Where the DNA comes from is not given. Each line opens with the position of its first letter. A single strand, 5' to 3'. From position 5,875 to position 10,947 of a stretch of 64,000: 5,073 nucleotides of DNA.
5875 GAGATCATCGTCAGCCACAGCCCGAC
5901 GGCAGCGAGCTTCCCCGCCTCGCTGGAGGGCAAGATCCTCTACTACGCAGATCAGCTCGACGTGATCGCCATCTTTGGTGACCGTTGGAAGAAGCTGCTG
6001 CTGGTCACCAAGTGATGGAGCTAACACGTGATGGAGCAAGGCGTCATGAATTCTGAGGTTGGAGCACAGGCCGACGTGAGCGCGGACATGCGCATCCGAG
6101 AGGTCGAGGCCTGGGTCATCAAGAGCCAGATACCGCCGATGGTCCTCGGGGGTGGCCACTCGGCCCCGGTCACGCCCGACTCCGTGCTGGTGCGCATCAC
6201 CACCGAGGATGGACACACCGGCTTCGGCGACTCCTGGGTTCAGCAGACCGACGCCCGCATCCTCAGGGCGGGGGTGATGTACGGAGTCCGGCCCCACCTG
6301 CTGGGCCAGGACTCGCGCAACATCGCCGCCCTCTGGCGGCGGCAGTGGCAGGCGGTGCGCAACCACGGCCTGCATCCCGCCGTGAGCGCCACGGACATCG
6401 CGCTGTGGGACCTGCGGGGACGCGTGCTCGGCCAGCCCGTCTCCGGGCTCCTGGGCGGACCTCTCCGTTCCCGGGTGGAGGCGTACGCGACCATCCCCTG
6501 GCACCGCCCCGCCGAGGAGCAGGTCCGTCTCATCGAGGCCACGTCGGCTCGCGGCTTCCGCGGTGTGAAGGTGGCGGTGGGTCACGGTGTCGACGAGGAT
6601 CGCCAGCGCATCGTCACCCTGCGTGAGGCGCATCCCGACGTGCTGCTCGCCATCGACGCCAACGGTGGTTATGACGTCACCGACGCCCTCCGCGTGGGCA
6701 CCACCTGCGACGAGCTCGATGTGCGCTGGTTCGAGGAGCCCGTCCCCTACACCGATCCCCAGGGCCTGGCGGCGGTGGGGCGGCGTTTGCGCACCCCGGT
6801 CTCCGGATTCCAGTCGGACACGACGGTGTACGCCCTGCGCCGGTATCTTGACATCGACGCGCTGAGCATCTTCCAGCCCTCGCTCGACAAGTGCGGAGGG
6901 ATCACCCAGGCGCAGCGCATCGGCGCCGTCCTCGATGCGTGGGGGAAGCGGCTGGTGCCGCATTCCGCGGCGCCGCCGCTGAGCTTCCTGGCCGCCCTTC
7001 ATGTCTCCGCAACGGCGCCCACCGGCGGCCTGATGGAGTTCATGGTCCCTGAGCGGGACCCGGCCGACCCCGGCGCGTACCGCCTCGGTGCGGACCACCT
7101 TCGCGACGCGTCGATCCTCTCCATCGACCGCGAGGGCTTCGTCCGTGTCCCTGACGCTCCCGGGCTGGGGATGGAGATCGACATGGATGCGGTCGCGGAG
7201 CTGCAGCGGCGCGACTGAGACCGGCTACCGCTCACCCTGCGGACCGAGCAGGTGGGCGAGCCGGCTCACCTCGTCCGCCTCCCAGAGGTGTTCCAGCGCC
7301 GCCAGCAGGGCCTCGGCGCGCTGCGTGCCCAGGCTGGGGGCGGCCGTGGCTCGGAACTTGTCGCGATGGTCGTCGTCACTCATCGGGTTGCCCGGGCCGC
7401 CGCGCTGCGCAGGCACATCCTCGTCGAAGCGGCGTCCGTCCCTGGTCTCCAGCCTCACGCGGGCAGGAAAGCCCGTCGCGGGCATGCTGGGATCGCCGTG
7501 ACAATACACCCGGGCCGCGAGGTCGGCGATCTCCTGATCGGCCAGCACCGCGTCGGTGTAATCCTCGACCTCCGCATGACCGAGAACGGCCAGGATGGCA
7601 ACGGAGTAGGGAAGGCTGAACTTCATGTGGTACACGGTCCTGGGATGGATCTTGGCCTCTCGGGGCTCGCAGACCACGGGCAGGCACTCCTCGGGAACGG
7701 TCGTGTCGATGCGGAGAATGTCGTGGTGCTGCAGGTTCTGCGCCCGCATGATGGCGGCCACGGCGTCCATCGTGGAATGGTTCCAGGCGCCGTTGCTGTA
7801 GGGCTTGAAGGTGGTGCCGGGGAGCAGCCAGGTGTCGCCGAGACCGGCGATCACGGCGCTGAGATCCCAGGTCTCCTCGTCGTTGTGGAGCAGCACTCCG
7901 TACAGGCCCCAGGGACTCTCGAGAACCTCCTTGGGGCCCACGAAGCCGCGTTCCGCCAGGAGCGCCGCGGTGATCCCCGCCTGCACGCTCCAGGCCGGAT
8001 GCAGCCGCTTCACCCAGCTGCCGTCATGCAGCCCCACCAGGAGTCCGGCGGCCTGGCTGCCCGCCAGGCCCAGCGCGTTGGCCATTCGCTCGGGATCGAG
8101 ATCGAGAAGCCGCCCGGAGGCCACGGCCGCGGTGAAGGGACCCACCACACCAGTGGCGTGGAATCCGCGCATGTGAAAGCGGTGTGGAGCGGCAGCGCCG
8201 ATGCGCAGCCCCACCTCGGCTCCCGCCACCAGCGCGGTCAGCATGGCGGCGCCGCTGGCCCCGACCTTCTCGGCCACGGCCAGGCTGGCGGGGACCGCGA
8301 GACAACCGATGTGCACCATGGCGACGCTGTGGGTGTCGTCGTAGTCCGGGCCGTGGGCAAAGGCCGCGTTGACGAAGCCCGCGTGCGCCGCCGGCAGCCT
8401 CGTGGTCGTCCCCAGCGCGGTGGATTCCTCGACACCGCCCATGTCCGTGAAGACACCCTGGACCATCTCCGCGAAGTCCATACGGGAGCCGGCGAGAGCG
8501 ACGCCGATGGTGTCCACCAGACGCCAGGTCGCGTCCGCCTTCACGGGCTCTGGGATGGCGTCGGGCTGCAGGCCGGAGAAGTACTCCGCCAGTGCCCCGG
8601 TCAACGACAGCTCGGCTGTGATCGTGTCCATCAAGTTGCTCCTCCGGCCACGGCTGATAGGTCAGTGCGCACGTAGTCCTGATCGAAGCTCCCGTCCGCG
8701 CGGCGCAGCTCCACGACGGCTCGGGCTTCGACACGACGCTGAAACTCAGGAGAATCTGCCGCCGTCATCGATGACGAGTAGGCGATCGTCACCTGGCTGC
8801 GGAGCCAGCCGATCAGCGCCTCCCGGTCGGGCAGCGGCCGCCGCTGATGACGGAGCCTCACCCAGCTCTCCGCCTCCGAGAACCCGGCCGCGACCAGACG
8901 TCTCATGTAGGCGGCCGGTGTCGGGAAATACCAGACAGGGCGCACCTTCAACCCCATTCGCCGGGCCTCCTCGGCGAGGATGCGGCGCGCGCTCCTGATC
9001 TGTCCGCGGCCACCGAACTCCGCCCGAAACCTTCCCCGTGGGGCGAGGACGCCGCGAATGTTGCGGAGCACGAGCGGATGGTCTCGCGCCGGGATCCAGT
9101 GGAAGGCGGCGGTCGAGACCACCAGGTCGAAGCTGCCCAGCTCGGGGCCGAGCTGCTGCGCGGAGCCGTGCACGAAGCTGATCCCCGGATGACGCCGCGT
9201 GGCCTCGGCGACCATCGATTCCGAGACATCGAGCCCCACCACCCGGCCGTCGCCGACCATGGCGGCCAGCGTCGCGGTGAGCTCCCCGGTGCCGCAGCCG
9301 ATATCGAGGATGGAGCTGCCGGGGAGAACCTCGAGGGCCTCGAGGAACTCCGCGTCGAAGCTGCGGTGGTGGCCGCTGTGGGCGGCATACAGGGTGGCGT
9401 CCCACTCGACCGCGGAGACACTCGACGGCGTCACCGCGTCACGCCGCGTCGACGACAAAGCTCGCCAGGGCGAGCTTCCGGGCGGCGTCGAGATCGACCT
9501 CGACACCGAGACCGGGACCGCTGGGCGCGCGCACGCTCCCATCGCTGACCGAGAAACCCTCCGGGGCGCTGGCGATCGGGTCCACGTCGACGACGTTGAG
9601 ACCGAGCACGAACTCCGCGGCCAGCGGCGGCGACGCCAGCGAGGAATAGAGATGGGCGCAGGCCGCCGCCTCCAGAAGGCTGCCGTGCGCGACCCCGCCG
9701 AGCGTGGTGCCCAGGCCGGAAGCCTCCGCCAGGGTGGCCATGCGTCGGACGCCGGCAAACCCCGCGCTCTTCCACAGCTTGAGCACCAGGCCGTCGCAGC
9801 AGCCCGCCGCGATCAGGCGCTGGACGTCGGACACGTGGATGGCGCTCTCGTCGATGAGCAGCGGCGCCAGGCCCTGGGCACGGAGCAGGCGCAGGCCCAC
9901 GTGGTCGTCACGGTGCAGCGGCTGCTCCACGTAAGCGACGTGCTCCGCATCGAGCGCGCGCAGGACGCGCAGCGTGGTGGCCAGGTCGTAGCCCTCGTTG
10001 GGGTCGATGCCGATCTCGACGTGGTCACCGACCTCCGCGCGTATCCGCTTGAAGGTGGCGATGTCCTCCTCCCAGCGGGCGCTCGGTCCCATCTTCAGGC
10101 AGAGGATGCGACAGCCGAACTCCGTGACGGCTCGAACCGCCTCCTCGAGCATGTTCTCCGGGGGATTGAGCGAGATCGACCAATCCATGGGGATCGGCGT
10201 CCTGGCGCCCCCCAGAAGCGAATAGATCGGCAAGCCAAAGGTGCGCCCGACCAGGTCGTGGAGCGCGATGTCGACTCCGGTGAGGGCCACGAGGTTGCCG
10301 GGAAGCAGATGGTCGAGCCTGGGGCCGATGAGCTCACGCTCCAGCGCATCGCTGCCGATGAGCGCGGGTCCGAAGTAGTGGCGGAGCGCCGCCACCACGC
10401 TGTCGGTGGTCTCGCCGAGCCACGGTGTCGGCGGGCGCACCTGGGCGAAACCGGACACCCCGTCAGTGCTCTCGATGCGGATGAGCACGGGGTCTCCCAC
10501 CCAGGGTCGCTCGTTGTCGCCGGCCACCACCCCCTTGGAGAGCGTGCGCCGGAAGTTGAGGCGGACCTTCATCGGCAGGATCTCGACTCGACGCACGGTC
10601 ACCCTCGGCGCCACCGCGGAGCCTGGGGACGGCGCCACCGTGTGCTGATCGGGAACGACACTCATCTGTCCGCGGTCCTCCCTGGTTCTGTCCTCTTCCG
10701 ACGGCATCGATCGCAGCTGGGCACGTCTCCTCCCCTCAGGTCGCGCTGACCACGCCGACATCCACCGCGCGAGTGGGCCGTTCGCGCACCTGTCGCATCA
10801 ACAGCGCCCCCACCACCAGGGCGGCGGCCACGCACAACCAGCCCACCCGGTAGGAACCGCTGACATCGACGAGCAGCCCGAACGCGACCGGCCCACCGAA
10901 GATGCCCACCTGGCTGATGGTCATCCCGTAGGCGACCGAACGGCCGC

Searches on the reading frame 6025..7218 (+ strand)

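Call 32: search_protein_families(library=pfam, proteins=[window:6025-7218:+], max_evalue=0.001)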
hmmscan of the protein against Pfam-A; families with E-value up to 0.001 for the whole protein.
window:6025-7218:+ (397 aa): 2 families
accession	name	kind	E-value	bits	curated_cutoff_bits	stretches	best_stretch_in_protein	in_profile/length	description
PF13378.12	MR_MLE_C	-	1.2e-49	169.4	29.4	1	171-389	7-219/219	Enolase C-terminal domain-like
PF02746.21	MR_MLE_N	-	1.4e-15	58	22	1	52-144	27-117/117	Mandelate racemase / muconate lactonizing enzyme, N-terminal domain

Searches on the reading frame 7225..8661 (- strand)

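Call 32: search_protein_families(library=pfam, proteins=[window:7225-8661:-], max_evalue=0.001)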
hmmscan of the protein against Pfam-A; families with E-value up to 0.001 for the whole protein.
window:7225-8661:- (478 aa): 2 families
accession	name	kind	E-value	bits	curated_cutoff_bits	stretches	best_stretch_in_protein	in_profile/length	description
PF03972.19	MmgE_PrpD_N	-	7.1e-65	219.1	32.1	1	23-262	2-240/244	MmgE/PrpD N-terminal domain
PF19305.4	MmgE_PrpD_C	-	6.5e-31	107.9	32.1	1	294-454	7-166/173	MmgE/PrpD C-terminal domain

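Call 53: search_protein_families(library=ncbifam, proteins=[window:7225-8661:-], max_evalue=1e-10)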
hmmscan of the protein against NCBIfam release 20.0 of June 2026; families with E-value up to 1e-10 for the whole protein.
window:7225-8661:- (478 aa): 0 families

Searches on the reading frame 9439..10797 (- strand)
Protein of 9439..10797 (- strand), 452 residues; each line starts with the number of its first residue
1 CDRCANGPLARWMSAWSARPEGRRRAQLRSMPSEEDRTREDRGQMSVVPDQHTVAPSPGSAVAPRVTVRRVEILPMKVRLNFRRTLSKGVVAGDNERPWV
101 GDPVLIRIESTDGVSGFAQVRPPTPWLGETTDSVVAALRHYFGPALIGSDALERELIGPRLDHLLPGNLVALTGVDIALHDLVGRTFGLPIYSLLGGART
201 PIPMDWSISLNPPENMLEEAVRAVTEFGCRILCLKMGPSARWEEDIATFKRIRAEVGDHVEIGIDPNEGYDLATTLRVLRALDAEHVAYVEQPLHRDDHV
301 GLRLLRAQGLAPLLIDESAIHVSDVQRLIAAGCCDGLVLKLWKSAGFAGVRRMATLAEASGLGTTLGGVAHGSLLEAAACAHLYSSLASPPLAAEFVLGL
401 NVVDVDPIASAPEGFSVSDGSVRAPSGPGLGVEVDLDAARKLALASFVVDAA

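Call 32: search_protein_families(library=pfam, proteins=[window:9439-10797:-], max_evalue=0.001)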
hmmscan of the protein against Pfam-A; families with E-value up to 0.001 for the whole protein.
window:9439-10797:- (452 aa): 2 families
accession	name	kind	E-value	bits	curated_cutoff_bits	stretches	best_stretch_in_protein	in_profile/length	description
PF13378.12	MR_MLE_C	-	6.2e-43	147.5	29.4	1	216-437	2-218/219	Enolase C-terminal domain-like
PF02746.21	MR_MLE_N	-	1.7e-13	51.3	22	1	104-196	29-117/117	Mandelate racemase / muconate lactonizing enzyme, N-terminal domain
